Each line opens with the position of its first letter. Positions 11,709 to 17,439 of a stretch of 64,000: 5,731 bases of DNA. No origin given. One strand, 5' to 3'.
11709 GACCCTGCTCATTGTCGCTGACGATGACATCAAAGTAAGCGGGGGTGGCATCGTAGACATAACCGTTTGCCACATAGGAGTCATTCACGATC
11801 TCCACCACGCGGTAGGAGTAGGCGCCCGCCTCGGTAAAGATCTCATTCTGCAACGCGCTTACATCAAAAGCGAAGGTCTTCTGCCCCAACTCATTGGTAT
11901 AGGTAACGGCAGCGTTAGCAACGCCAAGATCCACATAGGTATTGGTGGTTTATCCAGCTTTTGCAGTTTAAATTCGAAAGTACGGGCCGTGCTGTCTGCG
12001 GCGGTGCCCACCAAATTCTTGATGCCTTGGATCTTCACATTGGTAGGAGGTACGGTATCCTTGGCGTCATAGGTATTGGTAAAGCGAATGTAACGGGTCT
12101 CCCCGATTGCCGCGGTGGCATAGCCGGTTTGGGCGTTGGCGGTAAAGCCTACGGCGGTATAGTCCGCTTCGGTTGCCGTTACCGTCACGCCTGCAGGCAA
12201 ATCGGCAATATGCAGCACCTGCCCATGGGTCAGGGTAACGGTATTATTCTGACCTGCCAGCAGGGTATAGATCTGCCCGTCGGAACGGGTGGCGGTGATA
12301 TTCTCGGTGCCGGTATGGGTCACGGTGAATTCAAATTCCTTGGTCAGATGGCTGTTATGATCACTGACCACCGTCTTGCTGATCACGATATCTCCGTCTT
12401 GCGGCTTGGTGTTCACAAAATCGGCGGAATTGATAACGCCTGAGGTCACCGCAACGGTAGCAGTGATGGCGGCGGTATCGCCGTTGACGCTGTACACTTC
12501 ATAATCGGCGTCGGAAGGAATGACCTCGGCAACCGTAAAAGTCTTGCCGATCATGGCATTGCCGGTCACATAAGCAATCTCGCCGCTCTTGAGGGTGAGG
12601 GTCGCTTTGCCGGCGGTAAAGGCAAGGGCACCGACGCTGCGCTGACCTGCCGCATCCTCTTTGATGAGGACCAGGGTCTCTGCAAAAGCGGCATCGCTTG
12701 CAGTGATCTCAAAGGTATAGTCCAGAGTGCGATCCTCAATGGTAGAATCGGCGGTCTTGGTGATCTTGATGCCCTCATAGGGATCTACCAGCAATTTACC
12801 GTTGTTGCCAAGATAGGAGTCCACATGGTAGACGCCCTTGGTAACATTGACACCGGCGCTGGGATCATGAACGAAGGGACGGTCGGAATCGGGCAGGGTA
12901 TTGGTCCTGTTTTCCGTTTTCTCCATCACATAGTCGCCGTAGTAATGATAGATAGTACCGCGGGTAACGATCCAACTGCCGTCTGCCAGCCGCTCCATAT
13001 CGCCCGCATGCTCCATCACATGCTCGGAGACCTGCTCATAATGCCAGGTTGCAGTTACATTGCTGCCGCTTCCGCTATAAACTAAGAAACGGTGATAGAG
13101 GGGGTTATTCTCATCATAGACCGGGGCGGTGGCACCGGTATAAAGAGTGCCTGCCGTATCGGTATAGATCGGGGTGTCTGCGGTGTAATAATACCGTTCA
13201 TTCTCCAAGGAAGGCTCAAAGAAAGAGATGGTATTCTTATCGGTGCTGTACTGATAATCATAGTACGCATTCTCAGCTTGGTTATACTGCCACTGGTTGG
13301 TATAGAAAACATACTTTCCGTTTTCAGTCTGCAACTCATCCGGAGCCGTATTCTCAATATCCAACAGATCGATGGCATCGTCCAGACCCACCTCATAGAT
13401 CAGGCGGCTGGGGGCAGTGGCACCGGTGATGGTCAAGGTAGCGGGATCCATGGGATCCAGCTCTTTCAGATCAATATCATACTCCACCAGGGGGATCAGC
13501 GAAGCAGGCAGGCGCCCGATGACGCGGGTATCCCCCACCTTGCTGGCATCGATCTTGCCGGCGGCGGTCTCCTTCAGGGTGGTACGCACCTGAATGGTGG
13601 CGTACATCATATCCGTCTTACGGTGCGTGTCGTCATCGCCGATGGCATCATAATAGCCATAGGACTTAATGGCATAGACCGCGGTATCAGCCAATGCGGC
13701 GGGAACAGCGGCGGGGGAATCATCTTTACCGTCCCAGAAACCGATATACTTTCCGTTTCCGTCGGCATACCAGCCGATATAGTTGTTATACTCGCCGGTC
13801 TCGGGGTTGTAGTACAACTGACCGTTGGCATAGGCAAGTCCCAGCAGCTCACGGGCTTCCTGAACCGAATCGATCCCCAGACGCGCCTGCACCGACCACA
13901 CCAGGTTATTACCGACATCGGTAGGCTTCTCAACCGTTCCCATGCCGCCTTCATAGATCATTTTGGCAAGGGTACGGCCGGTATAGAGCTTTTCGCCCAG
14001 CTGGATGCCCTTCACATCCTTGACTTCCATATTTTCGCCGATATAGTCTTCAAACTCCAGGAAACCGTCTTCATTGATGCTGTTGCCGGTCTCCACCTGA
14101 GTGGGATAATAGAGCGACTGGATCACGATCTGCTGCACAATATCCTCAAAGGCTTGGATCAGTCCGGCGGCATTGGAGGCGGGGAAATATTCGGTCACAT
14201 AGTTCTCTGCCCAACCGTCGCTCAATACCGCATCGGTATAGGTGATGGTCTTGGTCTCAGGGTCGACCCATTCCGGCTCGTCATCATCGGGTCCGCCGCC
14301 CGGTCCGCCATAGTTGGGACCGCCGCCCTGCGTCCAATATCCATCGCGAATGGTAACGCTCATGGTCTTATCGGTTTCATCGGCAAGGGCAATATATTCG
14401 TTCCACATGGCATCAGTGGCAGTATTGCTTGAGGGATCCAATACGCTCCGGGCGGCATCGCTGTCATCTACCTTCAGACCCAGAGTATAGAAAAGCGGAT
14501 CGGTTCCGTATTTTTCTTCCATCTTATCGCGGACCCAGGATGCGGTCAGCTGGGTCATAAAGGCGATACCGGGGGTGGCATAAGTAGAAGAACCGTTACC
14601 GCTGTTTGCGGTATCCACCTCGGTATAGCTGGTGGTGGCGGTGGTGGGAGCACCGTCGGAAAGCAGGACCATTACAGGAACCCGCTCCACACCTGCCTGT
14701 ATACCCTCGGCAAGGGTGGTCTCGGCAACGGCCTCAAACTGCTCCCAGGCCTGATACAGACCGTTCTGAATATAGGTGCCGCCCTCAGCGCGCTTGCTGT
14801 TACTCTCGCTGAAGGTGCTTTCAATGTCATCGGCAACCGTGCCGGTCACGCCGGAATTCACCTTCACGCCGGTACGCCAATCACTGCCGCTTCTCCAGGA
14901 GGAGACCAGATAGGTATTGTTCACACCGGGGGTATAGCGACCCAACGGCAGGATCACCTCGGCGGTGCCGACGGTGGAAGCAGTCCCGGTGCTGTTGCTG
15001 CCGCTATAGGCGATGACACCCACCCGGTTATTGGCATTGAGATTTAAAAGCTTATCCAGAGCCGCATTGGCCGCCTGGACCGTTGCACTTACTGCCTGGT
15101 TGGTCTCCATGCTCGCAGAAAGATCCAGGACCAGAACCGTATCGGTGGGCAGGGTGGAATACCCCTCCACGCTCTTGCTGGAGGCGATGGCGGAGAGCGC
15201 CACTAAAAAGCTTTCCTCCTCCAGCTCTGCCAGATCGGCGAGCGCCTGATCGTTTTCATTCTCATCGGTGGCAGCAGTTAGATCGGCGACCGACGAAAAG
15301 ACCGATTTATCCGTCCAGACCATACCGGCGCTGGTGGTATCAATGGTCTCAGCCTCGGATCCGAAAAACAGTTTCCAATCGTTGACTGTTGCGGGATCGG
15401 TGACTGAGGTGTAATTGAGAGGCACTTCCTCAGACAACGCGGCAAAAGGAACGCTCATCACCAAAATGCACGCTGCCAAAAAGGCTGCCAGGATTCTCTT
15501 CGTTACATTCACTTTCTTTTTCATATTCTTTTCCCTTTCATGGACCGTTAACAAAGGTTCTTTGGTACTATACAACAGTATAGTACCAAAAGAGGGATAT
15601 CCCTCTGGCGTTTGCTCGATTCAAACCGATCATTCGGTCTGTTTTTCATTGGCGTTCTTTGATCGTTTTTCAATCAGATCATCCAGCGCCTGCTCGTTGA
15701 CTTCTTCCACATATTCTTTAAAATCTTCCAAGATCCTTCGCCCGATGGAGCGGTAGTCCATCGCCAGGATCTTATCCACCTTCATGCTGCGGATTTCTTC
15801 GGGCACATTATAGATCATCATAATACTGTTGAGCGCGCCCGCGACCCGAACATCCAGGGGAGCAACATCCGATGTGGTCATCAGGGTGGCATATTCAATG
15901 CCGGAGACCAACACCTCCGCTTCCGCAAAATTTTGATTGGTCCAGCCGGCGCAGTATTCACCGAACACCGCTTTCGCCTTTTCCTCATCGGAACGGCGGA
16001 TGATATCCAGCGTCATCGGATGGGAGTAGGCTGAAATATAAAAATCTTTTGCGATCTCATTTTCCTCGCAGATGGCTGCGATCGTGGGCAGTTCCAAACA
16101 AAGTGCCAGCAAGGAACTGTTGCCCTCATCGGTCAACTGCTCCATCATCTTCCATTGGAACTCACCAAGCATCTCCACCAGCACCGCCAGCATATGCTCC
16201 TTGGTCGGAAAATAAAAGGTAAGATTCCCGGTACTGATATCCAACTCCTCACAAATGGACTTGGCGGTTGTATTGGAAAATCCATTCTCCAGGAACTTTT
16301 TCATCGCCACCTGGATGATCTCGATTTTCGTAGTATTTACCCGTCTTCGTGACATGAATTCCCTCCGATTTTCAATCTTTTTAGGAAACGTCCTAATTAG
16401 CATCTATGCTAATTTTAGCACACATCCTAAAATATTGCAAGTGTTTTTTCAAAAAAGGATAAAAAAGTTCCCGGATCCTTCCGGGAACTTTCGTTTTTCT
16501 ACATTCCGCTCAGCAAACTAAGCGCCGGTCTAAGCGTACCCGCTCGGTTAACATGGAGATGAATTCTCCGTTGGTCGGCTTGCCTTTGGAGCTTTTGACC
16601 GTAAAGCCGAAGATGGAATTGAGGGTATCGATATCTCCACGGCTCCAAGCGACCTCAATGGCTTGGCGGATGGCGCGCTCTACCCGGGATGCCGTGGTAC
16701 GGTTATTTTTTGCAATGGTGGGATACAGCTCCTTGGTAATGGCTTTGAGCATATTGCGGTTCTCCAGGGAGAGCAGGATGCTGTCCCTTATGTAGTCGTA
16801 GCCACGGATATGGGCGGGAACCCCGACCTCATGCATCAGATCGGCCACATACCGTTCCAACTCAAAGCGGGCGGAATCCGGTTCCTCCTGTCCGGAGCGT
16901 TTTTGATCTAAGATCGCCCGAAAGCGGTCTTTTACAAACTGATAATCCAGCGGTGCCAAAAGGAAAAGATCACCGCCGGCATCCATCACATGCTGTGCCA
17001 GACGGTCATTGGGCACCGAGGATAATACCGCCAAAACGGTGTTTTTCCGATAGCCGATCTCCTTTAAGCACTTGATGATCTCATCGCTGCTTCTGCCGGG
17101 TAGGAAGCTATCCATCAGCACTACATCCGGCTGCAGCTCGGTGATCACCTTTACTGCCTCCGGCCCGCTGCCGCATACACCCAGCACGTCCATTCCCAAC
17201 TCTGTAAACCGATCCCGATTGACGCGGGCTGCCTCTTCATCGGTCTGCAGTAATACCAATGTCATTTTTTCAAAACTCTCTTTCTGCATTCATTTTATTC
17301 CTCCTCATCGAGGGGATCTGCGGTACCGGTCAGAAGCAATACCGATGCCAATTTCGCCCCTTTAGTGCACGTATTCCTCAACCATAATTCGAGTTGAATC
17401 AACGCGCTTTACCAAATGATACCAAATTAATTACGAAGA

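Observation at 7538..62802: Five paralogous mini XRE-HTH / tiny-partner divergent cassettes scattered among housekeeping operons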

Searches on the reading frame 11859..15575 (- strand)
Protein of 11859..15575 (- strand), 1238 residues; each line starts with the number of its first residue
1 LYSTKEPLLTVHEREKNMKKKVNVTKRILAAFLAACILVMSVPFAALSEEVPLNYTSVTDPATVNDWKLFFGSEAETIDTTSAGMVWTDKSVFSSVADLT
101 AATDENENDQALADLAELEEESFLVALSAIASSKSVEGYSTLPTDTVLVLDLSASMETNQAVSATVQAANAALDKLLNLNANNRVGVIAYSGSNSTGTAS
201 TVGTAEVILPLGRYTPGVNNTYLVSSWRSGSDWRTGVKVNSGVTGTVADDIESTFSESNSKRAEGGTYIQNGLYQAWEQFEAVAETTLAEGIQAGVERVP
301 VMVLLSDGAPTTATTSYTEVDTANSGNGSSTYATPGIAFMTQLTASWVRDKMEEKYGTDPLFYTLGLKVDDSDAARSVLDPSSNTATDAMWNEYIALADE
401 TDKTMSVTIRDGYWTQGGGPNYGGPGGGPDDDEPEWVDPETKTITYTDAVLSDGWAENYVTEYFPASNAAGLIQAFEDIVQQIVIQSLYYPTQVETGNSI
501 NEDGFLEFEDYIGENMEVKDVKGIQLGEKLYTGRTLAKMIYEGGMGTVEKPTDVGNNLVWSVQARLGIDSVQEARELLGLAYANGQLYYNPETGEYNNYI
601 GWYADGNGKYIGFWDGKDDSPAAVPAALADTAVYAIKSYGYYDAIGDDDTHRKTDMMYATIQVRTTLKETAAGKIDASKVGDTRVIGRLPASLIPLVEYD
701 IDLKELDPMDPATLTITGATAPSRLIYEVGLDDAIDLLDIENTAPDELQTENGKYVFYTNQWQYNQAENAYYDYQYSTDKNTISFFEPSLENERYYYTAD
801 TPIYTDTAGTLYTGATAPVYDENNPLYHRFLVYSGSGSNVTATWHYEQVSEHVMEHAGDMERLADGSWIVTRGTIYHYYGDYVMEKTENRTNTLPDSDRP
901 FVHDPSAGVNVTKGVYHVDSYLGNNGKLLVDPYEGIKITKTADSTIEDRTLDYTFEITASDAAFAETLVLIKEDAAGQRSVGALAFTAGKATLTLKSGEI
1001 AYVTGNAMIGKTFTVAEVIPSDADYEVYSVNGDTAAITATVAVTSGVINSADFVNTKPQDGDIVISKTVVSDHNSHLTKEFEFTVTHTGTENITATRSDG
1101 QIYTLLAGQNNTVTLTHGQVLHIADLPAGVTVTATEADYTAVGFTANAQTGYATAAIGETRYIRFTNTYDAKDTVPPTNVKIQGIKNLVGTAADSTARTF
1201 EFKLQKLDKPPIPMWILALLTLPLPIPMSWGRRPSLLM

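Call 70: search_protein_families(library=pfam, max_evalue=0.0001, proteins=[window:11859-15575:-])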
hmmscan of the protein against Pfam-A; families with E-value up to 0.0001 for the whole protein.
window:11859-15575:- (1238 aa): 2 families
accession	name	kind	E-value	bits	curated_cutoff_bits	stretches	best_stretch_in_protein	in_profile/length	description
PF24547.1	DUF7601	-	8.8e-22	78.3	27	2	1061-1169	1-116/116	Domain of unknown function (DUF7601)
PF13519.12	VWA_2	-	1.5e-06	29.3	27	1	146-193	1-48/107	von Willebrand factor type A domain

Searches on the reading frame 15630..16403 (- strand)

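Call 70: search_protein_families(library=pfam, max_evalue=0.0001, proteins=[window:15630-16403:-])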
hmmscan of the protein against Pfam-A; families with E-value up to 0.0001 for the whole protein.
window:15630-16403:- (257 aa): 1 family
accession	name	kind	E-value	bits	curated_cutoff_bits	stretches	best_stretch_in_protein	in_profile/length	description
PF00440.29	TetR_N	-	1.1e-08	35.2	24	1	29-73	1-45/47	Bacterial regulatory proteins, tetR family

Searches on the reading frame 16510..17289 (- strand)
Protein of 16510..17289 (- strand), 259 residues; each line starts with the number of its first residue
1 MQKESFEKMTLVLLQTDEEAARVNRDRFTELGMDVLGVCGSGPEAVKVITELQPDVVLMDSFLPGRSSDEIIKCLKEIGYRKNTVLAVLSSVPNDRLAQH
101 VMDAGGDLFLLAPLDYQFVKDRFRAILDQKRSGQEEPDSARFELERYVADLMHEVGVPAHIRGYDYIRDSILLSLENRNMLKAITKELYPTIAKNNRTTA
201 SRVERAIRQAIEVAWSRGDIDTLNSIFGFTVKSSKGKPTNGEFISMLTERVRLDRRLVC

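Call 70: search_protein_families(library=pfam, max_evalue=0.0001, proteins=[window:16510-17289:-])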
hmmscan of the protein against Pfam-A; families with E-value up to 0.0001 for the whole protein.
window:16510-17289:- (259 aa): 2 families
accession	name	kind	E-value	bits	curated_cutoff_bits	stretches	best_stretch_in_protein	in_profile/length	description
PF08769.17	Spo0A_C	-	1.4e-40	137.9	25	1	148-250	1-103/104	Sporulation initiation factor Spo0A C terminal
PF00072.30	Response_reg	-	5.5e-08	33.4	30.2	1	17-116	7-103/111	Response regulator receiver domain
